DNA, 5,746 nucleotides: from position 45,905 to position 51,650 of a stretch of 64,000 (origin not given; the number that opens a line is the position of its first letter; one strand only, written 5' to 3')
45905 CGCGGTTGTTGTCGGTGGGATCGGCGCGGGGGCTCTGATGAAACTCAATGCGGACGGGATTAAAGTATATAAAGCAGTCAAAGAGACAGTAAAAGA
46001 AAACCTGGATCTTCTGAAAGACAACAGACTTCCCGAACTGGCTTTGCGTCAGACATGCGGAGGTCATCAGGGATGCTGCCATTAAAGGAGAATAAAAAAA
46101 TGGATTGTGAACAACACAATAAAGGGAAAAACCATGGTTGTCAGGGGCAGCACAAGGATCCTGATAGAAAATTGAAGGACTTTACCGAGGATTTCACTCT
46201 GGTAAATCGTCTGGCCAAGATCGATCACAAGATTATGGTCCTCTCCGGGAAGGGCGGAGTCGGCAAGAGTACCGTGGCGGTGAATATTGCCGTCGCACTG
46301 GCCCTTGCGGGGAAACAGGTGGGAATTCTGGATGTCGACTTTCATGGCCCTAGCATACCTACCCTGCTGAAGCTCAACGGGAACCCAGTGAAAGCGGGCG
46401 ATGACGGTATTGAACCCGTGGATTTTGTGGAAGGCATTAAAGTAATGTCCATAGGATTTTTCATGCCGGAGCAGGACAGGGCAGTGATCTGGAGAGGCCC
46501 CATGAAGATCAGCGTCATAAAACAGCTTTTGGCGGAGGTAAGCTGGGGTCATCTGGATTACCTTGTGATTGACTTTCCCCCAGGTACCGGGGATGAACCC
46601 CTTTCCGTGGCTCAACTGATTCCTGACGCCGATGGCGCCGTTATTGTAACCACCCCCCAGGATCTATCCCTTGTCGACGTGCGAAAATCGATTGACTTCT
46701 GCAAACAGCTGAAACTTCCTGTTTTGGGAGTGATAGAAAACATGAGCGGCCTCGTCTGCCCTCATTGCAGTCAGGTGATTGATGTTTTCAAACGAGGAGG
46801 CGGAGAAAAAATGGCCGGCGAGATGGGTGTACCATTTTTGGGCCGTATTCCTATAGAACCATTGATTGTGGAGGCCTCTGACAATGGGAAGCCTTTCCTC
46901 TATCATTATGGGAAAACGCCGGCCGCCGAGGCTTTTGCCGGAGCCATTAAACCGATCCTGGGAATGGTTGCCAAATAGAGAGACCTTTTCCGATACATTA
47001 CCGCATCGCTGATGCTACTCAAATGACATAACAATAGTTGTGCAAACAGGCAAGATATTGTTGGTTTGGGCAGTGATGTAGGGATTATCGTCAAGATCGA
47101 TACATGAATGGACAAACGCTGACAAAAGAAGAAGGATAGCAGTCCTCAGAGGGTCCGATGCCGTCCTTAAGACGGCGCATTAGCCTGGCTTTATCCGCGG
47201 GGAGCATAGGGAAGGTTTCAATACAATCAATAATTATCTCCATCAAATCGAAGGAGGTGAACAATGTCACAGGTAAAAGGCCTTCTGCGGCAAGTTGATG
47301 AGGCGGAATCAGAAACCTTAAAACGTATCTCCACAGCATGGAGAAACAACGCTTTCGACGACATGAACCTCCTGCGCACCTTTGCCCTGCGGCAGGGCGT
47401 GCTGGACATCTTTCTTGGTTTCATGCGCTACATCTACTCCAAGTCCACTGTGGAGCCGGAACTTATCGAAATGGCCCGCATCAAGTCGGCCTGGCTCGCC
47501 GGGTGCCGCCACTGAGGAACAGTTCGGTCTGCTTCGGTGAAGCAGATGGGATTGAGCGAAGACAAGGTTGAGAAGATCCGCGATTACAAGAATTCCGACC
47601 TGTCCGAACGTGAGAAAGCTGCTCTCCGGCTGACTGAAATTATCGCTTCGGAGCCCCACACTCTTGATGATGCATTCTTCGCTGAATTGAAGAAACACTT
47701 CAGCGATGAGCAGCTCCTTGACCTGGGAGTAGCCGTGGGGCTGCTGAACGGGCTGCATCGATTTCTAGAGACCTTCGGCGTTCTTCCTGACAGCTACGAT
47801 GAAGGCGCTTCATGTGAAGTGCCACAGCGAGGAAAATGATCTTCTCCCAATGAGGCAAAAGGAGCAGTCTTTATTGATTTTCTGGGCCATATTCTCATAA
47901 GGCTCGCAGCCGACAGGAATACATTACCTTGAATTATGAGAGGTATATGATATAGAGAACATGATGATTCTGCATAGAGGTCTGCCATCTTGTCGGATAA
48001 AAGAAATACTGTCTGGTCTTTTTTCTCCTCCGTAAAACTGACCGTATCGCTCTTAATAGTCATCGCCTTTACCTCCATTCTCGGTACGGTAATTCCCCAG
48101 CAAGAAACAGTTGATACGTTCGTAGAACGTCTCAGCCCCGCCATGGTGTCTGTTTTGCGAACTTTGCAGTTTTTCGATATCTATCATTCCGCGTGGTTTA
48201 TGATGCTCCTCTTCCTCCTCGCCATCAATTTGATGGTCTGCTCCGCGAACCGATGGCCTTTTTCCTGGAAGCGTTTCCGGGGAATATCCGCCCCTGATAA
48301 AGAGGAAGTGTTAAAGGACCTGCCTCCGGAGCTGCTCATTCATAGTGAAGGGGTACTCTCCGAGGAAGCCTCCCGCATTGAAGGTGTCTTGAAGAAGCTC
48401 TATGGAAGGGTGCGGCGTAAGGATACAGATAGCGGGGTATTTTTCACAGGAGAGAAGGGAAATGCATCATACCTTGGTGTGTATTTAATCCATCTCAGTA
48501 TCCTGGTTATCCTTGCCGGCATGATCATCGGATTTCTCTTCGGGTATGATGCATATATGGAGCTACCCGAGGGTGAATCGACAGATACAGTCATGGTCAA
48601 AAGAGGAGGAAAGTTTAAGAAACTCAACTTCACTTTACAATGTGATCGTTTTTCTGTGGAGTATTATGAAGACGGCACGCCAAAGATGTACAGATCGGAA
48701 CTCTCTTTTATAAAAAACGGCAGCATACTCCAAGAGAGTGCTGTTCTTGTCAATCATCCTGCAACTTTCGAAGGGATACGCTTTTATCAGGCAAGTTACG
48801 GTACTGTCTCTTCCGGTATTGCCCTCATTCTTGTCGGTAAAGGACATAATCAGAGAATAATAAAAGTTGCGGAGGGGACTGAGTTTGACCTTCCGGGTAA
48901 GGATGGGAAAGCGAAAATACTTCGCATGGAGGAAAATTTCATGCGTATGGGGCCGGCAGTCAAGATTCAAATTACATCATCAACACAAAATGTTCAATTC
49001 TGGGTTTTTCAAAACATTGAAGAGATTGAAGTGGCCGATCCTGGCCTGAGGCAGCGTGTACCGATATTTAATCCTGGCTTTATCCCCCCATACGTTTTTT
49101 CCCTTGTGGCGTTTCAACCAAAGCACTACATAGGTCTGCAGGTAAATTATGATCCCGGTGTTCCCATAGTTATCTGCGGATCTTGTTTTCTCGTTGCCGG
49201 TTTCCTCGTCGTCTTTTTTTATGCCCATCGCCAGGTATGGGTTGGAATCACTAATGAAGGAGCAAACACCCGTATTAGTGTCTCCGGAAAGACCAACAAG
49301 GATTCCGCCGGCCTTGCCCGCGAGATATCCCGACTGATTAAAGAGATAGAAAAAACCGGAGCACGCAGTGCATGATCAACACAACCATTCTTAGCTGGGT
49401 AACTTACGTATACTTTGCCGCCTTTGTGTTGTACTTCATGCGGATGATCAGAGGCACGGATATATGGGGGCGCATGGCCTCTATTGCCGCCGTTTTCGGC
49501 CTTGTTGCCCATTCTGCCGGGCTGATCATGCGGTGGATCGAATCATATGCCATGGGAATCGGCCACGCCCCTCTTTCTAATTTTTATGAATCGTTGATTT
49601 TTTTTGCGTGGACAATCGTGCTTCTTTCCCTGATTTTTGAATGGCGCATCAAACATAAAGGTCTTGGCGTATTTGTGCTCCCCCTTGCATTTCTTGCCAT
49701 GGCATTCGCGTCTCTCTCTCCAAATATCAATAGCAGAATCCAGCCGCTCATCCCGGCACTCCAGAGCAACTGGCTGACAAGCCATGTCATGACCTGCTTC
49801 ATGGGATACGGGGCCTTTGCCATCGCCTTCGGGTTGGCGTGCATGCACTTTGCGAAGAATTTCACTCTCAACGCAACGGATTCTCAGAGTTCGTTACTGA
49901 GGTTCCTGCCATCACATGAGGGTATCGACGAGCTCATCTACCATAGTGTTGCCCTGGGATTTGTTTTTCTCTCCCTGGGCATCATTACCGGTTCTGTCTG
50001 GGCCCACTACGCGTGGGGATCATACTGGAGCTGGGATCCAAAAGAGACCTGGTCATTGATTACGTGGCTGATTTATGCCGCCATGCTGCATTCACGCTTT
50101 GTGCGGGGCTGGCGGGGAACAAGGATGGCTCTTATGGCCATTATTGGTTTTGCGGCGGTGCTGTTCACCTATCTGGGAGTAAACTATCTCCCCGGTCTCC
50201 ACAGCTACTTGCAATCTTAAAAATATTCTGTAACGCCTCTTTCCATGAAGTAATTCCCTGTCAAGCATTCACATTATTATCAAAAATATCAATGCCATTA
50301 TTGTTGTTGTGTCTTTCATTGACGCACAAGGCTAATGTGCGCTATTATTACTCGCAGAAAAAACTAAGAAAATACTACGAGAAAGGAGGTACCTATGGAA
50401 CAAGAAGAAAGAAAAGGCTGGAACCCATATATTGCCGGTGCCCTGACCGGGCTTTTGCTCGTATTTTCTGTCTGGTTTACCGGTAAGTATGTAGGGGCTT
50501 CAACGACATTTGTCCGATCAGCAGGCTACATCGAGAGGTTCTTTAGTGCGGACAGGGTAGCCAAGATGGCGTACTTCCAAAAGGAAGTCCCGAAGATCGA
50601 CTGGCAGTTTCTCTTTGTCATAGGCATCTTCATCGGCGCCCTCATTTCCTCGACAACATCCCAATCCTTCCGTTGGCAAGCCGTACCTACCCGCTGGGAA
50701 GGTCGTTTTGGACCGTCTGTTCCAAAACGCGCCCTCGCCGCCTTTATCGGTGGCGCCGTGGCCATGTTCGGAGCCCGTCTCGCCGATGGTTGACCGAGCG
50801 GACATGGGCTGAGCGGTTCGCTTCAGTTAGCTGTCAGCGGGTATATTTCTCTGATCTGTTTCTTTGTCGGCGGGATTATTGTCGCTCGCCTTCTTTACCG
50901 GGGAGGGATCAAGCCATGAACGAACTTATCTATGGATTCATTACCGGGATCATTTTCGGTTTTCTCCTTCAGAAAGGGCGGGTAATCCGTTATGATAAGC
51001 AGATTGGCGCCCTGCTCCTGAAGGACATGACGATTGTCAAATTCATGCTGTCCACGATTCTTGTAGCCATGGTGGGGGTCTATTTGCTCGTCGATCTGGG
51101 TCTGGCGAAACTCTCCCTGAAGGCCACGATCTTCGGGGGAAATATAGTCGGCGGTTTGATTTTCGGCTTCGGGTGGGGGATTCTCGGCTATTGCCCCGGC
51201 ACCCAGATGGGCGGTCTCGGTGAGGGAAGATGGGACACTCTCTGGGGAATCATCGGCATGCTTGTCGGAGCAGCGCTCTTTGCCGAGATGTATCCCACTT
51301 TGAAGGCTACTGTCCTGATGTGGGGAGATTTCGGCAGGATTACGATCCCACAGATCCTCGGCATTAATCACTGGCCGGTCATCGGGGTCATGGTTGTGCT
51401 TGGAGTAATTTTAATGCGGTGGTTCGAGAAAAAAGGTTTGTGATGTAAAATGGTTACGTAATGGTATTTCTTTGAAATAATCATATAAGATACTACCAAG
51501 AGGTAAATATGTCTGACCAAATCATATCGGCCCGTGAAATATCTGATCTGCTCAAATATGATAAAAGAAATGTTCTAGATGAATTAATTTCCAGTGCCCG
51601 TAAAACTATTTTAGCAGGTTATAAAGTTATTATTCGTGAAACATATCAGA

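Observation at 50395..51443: YeeE/YedE-type sulfur transporter encoded as two half-proteins, the first with UGA (Sec) replacing the conserved pore Cys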

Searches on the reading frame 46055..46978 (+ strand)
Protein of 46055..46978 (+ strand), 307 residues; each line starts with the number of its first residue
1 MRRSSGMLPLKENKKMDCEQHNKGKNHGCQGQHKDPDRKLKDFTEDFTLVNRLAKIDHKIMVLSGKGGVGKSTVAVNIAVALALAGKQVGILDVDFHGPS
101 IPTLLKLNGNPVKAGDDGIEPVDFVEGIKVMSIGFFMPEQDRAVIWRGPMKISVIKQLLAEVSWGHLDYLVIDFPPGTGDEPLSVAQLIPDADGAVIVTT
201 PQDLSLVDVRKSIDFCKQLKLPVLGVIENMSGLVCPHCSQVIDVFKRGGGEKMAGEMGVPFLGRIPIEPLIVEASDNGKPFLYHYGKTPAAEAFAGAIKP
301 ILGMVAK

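Call 41: search_protein_families(library=pfam, proteins=[window:46055-46978:+], max_evalue=0.001)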
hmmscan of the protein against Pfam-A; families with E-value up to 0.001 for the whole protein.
window:46055-46978:+ (307 aa): 7 families
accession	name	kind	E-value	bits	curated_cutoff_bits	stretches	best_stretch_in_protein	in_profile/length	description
PF10609.15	ParA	-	2e-100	335.7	27.1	1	56-299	2-243/246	NUBPL iron-transfer P-loop NTPase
PF01656.29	CbiA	-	4.3e-13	49.7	25.4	1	60-281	1-125/125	CobQ/CobB/MinD/ParA nucleotide binding domain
PF13614.12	AAA_31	-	2.3e-10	41.1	27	1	59-96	3-40/177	AAA domain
PF09140.17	MipZ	-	2.6e-08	33.9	20.7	1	58-181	1-113/262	ATPase MipZ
PF02374.21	ArsA_ATPase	-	1.2e-06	28.4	24.3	1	59-95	2-38/305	Anion-transporting ATPase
PF00142.24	Fer4_NifH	-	2.3e-05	24.4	25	1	61-104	3-46/271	4Fe-4S iron sulfur cluster binding proteins, NifH/frxC family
PF13481.12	AAA_25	-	0.00055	20.1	27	1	58-89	33-63/195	AAA domain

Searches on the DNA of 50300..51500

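Call 48: search_rna_families(source=window, start=50300, end=51500, threshold=evalue, max_evalue=1)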
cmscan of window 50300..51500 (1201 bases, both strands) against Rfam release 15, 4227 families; matches with E-value up to 1: 0.
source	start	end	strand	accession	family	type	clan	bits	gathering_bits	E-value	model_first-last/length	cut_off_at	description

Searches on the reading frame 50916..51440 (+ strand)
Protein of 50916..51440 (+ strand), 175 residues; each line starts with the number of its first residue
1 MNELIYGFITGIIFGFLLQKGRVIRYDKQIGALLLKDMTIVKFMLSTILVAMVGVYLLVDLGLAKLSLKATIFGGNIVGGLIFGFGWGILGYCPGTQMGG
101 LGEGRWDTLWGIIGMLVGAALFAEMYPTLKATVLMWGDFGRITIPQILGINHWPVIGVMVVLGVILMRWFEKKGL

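Call 6: search_protein_families(library=pfam, proteins=[window:50916-51440:+], max_evalue=0.01)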
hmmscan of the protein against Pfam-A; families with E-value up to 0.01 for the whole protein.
seq(175 aa): 2 families
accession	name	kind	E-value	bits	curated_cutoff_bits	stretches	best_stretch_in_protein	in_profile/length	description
PF04143.19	Sulf_transp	-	2.7e-14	53.9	27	1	34-169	15-150/310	Sulphur transport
PF20398.3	DUF6691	-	3.2e-07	31.1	27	1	4-123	3-131/142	Family of unknown function (DUF6691)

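Call 7: search_protein_families(library=ncbifam, proteins=[window:50916-51440:+], max_evalue=0.01)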
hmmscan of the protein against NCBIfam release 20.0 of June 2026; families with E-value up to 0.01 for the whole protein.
seq(175 aa): 4 families
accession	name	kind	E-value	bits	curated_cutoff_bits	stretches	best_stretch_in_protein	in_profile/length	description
NF052577.1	ThSTportTsuASprch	equivalog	2.5e-12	46.8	400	1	5-155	3-165/330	thiosulfate transporter TsuA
NF041049.1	thio_trans_TsuA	exception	2e-10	40.3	645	1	3-168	3-168/348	thiosulfate utilization transporter TsuA/YeeE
TIGR04112.1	seleno_YedE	equivalog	5.4e-09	35.7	200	1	4-125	185-308/337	YedE family putative selenium transporter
NF033796.1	selen_YedE_FdhT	exception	3.7e-08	33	350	1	4-172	216-381/387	selenium metabolism membrane protein YedE/FdhT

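Call 14: search_solved_structures(query=window:50916-51440:+, max_evalue=1, show_alignments=2)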
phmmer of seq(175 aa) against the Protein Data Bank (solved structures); distinct sequences matched with E-value up to 1: 5.
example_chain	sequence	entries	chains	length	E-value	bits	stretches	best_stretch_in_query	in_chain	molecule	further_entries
6leo_A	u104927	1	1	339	3e-07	33.9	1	7-121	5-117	Sulf_transp domain-containing protein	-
8j4c_B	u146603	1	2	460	5.8e-07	33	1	7-120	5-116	Spirochaeta thermophila YeeE(TsuA)-YeeD(TsuB),UPF0033 domain-containing protein, SirA-like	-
8k1r_B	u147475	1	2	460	5.8e-07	33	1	7-120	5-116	Spirochaeta thermophila YeeE(TsuA)-YeeD(TsuB),UPF0033 domain-containing protein, SirA-like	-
6lep_A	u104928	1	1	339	7.5e-06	29.3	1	7-120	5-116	Sulf_transp domain-containing protein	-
9uh3_R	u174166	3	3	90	0.75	13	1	36-89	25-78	Photosystem I reaction center subunit psaR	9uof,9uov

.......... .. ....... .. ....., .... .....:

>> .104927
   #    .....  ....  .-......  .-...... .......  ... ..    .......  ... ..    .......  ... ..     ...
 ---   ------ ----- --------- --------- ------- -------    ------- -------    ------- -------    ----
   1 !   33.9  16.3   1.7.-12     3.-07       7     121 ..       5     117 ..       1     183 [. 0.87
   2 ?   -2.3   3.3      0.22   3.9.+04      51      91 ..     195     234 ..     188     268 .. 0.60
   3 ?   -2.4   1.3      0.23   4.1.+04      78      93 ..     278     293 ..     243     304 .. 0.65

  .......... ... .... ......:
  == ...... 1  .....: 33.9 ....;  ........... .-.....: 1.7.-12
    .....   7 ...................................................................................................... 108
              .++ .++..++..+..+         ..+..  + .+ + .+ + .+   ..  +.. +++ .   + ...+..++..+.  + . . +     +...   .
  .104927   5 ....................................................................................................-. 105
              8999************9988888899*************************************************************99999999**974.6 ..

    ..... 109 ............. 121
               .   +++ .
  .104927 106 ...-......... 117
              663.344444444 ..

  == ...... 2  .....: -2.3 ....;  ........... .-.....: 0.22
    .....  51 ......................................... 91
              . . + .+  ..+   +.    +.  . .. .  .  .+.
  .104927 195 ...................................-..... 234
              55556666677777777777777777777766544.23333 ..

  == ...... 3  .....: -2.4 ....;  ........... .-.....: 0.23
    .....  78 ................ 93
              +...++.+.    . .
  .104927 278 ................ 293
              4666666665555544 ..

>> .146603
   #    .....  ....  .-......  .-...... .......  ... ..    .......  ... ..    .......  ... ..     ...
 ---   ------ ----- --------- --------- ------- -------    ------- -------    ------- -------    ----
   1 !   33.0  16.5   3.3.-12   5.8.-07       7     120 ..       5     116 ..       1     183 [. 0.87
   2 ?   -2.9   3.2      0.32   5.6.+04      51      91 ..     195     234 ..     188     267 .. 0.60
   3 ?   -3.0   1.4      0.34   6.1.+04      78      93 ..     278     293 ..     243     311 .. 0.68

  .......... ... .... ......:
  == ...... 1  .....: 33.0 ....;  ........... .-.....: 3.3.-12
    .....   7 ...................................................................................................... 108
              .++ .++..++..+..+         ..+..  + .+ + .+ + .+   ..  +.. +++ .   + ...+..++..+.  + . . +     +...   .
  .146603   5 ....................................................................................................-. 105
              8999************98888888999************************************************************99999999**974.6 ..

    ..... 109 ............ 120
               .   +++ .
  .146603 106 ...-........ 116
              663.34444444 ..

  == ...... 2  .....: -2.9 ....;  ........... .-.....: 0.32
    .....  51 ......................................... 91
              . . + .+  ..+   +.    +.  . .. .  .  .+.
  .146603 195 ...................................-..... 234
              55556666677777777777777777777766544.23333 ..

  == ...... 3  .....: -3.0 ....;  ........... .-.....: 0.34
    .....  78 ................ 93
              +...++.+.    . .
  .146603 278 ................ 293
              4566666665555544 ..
